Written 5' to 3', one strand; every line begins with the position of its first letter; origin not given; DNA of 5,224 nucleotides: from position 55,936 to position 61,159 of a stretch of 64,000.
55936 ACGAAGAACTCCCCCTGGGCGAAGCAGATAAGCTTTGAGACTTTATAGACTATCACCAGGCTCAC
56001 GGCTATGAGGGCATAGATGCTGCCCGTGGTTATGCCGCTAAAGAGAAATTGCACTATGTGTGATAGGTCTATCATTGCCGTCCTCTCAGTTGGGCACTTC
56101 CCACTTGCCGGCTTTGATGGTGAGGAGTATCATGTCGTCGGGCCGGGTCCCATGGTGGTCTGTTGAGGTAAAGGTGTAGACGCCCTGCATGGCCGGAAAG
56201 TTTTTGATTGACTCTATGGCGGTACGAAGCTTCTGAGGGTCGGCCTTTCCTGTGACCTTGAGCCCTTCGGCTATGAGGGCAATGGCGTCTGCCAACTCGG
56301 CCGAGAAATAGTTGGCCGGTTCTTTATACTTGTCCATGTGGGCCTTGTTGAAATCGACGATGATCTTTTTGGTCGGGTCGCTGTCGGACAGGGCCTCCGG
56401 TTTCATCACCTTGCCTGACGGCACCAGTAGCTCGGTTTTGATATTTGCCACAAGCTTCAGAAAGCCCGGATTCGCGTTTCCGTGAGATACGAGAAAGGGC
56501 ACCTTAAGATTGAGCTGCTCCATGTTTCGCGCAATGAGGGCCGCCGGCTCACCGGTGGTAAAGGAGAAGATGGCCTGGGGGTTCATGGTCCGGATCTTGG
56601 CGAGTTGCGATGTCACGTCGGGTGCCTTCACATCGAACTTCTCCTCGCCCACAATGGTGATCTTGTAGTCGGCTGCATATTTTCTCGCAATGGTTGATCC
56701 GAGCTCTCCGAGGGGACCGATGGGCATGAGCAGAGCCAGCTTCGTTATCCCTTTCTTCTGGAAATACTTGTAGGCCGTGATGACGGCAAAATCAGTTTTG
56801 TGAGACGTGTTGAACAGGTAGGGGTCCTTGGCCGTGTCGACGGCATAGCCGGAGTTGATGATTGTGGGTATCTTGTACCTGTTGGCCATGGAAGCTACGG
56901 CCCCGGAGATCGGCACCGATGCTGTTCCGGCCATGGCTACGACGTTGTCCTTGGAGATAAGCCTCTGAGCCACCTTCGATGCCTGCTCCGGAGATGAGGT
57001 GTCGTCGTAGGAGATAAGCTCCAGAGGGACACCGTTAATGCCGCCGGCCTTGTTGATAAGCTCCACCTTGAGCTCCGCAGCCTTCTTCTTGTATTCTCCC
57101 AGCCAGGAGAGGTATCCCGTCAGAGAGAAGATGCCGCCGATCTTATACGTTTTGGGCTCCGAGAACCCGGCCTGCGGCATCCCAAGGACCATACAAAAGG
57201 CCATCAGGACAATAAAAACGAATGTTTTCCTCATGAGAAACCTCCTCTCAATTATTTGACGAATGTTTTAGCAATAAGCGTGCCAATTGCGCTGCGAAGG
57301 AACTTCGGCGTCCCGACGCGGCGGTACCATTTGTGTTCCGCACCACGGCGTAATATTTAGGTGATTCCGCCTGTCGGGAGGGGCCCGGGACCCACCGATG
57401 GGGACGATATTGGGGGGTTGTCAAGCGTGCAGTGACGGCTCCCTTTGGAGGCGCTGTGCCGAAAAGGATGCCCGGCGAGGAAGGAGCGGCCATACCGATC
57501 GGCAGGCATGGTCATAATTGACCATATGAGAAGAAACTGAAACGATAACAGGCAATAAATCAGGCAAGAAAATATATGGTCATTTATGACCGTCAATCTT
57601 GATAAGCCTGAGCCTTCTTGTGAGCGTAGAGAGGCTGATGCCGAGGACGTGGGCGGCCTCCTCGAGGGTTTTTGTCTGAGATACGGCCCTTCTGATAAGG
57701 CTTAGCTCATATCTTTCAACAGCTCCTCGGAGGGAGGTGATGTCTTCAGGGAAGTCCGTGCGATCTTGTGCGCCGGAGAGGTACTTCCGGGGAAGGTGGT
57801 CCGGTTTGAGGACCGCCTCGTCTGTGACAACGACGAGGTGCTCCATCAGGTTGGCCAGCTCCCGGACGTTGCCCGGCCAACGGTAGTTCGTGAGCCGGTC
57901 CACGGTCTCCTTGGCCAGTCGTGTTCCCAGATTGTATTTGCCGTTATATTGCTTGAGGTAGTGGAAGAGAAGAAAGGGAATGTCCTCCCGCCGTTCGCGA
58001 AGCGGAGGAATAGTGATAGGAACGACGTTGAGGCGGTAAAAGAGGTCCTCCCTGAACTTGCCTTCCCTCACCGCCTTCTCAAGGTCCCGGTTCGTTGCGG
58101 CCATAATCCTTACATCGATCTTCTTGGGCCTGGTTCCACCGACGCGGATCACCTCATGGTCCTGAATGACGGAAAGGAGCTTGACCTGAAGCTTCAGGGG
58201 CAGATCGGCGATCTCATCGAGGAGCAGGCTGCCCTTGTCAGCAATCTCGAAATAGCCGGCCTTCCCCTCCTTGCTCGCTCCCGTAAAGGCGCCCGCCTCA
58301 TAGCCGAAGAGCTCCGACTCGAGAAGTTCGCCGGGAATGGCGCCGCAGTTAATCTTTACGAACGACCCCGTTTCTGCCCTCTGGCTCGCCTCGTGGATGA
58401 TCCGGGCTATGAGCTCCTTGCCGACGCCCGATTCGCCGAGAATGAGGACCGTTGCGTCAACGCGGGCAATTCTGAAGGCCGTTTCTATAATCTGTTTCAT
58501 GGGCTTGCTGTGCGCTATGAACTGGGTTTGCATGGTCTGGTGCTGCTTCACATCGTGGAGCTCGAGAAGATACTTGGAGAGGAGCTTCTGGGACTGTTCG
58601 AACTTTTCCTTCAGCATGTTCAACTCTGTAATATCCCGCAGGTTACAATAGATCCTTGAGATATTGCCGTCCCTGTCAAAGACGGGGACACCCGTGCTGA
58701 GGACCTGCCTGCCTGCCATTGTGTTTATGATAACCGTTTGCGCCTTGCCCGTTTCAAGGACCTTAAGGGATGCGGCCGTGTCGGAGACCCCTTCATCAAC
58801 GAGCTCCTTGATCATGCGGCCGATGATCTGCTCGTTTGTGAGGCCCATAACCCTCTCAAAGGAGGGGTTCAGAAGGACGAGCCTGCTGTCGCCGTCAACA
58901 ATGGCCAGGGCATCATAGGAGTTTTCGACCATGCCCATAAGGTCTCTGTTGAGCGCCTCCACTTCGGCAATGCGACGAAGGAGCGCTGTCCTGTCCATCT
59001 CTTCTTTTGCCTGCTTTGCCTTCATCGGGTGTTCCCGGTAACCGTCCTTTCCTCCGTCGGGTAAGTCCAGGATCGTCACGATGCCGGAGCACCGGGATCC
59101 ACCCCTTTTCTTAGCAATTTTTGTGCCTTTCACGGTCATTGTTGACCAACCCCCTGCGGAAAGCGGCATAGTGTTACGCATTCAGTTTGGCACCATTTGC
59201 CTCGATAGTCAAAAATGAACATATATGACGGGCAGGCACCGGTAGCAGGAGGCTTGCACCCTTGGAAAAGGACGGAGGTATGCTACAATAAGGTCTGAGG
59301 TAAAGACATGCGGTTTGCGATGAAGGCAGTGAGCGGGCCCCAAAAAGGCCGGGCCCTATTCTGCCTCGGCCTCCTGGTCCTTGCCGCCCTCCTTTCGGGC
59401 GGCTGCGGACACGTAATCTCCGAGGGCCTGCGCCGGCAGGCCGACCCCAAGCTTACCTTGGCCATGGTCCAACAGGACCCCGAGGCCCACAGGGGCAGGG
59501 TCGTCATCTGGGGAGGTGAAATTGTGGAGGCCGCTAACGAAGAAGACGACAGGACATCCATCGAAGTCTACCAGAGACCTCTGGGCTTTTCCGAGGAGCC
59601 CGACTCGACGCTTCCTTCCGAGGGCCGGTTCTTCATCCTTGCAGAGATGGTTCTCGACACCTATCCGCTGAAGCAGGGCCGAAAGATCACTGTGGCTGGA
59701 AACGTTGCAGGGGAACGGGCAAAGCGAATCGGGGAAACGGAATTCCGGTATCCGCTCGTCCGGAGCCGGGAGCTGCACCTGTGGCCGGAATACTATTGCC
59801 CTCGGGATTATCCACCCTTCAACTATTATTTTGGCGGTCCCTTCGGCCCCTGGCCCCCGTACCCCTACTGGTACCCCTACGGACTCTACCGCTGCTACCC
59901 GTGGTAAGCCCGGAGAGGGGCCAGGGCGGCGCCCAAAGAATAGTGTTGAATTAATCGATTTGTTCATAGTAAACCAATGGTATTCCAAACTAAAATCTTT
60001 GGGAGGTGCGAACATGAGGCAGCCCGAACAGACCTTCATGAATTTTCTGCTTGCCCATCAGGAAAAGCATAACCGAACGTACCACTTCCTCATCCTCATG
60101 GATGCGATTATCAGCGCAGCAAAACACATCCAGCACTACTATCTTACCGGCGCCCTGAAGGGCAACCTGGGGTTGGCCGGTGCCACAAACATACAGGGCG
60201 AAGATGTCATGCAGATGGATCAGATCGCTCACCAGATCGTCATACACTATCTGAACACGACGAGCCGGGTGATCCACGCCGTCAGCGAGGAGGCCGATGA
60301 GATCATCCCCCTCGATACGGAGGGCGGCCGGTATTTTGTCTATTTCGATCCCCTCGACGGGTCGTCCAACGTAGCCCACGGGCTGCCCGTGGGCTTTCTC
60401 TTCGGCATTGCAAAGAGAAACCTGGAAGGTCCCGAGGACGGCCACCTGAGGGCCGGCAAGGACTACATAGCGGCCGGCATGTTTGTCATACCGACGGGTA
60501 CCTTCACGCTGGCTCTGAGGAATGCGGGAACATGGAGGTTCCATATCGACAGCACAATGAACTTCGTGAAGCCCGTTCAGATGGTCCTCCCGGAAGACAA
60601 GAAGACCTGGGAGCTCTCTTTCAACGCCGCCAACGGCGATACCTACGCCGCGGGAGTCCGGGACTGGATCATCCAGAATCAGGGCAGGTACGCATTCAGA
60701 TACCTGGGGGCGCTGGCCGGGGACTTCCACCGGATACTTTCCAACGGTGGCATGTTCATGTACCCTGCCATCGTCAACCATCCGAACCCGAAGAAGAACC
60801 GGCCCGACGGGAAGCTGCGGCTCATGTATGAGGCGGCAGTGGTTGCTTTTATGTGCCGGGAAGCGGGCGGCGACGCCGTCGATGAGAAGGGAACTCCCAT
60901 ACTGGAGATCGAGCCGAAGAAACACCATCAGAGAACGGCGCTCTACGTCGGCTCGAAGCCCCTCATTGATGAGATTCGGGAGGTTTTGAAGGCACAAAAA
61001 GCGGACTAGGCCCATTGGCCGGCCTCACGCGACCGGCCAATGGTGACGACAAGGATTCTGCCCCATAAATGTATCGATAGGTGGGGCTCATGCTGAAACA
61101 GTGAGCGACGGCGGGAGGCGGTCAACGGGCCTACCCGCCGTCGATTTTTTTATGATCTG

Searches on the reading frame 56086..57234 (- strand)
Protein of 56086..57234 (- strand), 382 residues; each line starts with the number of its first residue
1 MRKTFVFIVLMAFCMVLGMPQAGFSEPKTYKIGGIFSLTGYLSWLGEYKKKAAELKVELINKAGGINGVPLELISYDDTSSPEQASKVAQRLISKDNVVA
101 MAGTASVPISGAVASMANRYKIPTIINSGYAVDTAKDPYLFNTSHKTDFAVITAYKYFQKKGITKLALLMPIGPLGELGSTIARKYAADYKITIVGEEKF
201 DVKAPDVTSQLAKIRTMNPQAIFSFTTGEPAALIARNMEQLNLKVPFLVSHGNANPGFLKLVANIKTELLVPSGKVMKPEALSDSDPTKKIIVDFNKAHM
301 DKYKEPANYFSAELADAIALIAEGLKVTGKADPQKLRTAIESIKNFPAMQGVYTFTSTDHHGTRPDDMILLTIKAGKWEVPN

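Call 33: search_protein_families(library=pfam, proteins=[window:56086-57234:-], max_evalue=0.0001)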
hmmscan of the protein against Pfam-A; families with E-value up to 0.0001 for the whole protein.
window:56086-57234:- (382 aa): 3 families
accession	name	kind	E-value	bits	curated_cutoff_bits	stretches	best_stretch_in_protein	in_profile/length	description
PF13458.12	Peripla_BP_6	-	7.5e-52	177.5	31.7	1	29-375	1-341/343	Periplasmic binding protein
PF13433.12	Peripla_BP_5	-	4.1e-17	62.8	27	1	31-104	2-75/363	Periplasmic binding protein domain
PF01094.35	ANF_receptor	-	1.6e-14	54.2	25.4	1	51-345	4-309/353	Receptor family ligand binding region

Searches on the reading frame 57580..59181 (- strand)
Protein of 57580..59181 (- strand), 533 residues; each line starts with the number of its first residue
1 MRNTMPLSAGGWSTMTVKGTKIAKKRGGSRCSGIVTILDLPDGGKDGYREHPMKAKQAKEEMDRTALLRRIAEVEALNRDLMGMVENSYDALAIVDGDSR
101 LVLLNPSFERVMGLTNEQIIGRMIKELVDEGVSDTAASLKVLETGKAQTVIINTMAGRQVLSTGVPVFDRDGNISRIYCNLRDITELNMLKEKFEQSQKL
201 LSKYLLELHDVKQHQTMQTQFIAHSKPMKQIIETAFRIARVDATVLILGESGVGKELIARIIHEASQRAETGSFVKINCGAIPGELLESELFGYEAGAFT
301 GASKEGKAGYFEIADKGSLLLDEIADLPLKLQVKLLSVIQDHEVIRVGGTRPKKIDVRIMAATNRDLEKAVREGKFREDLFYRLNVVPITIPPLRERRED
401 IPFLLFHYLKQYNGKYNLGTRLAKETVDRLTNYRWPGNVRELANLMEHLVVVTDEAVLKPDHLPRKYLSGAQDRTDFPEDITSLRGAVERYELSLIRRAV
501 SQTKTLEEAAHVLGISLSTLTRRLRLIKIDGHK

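Call 33: search_protein_families(library=pfam, proteins=[window:57580-59181:-], max_evalue=0.0001)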
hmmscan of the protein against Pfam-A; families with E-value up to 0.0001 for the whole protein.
window:57580-59181:- (533 aa): 7 families
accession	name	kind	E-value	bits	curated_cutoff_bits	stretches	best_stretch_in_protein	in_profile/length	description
PF00158.32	Sigma54_activat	-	5.2e-68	228.4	20.2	1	222-389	2-167/168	Sigma-54 interaction domain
PF25601.1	AAA_lid_14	-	1.7e-24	85.8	27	1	395-474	1-81/87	AAA+ ATPase lid domain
PF14532.12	Sigma54_activ_2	-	2.1e-16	60.8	25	1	223-394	2-138/138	Sigma-54 interaction domain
PF08448.16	PAS_4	-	1.3e-12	48.4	23.1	1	85-187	1-108/110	PAS fold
PF00989.32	PAS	-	1.1e-10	41.9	22.6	1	83-184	5-113/113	PAS fold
PF13426.13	PAS_9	-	1.4e-10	41.8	27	1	90-186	2-103/103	PAS domain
PF13188.13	PAS_8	-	2.2e-05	24.7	21.8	1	84-135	6-54/65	PAS domain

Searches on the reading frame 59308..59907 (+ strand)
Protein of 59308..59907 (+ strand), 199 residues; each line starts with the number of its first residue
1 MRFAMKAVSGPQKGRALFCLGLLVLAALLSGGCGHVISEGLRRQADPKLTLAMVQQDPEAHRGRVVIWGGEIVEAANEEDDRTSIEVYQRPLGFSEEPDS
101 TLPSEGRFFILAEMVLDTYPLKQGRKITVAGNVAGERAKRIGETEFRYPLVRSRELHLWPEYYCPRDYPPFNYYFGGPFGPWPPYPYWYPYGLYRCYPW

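Call 33: search_protein_families(library=pfam, proteins=[window:59308-59907:+], max_evalue=0.0001)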
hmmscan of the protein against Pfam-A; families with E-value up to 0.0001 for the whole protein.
window:59308-59907:+ (199 aa): 1 family
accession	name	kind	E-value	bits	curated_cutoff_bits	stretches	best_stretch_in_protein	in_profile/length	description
PF03843.18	Slp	-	7.2e-38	129.8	22.5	1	32-191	3-152/153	Outer membrane lipoprotein Slp family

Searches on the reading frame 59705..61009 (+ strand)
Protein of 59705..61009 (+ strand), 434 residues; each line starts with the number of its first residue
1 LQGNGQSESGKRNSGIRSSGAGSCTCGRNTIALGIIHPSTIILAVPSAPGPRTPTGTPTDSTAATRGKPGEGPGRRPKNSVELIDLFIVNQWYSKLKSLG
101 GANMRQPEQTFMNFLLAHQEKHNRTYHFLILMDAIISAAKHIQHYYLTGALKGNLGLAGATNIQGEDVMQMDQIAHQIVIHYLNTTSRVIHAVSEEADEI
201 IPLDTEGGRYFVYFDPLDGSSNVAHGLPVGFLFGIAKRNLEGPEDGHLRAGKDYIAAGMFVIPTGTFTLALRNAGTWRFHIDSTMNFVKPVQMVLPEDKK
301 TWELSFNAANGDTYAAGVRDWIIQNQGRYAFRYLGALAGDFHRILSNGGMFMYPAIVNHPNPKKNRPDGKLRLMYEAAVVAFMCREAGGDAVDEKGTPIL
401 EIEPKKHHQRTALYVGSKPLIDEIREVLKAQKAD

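Call 33: search_protein_families(library=pfam, proteins=[window:59705-61009:+], max_evalue=0.0001)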
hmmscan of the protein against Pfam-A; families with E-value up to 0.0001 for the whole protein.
window:59705-61009:+ (434 aa): 2 families
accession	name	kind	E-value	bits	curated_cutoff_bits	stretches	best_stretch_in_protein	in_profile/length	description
PF00316.25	FBPase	-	4.2e-30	105.2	34.8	1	110-284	2-182/191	Fructose-1-6-bisphosphatase, N-terminal domain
PF18913.5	FBPase_C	-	9.8e-27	93.7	27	1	300-428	4-126/127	Fructose-1-6-bisphosphatase, C-terminal domain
